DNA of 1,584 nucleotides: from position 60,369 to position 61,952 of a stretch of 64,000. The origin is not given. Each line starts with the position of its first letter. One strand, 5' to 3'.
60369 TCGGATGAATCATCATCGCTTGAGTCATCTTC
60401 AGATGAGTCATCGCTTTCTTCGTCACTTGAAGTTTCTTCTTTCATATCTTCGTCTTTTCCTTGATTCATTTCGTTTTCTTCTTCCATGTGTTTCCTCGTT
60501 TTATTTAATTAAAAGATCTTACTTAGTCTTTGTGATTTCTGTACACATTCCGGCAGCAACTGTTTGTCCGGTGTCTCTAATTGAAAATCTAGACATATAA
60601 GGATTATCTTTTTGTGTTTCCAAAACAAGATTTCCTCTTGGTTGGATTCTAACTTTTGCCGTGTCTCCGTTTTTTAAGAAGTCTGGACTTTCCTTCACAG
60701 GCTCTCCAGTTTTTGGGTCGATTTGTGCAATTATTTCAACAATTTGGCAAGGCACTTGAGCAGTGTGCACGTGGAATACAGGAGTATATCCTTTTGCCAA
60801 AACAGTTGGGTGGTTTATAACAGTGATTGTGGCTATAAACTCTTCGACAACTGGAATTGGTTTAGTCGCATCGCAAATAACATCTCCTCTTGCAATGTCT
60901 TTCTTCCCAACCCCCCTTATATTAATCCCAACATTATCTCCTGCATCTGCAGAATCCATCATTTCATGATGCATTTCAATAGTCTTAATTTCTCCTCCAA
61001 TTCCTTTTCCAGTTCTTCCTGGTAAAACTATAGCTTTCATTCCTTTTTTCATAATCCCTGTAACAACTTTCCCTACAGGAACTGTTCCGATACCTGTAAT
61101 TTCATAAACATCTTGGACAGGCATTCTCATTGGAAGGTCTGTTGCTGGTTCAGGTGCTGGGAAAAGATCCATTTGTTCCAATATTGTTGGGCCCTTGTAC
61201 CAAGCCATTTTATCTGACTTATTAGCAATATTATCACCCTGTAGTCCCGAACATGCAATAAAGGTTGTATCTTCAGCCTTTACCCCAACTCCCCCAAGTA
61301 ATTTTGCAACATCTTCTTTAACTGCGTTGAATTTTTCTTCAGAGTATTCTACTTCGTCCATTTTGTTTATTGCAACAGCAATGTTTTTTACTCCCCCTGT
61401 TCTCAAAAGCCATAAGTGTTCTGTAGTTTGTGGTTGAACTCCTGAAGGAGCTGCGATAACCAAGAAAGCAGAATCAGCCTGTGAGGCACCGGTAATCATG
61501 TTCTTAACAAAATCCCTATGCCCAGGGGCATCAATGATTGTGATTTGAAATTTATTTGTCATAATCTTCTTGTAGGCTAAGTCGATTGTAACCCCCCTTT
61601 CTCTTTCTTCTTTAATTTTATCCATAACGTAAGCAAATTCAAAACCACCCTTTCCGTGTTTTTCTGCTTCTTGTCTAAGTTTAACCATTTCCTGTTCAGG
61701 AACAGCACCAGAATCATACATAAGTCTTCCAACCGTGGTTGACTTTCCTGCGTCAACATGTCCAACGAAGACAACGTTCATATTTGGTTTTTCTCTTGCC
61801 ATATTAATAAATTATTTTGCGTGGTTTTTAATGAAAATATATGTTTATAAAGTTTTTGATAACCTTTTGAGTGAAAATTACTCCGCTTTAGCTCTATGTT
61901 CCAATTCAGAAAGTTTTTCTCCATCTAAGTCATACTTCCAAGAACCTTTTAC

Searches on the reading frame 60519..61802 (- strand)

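Call 8: search_protein_families(library=pfam, proteins=[window:60519-61802:-])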
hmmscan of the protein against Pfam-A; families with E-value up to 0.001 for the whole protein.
window:60519-61802:- (427 aa): 6 families
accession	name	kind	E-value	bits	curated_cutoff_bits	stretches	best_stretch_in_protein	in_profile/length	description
PF00009.33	GTP_EFTU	-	4e-55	186.8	26.5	1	6-206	2-177/188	Elongation factor Tu GTP binding domain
PF22594.2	GTP-eEF1A_C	-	3.3e-33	114.5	27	1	321-421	1-101/101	GTP-eEF1A C-terminal domain-like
PF03143.23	GTP_EFTU_D3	-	2.3e-25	89.4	27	1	316-423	2-105/106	Elongation factor Tu C-terminal domain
PF03144.31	GTP_EFTU_D2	-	1.6e-17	64.1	30.3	1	239-310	1-73/73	Elongation factor Tu domain 2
PF01926.29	MMR_HSR1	-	1.1e-06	29.1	21.9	0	63-147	24-113/113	50S ribosome-binding GTPase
PF14578.12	GTP_EFTU_D4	-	0.00018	21.8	23.8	1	243-309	21-85/86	Elongation factor Tu domain 4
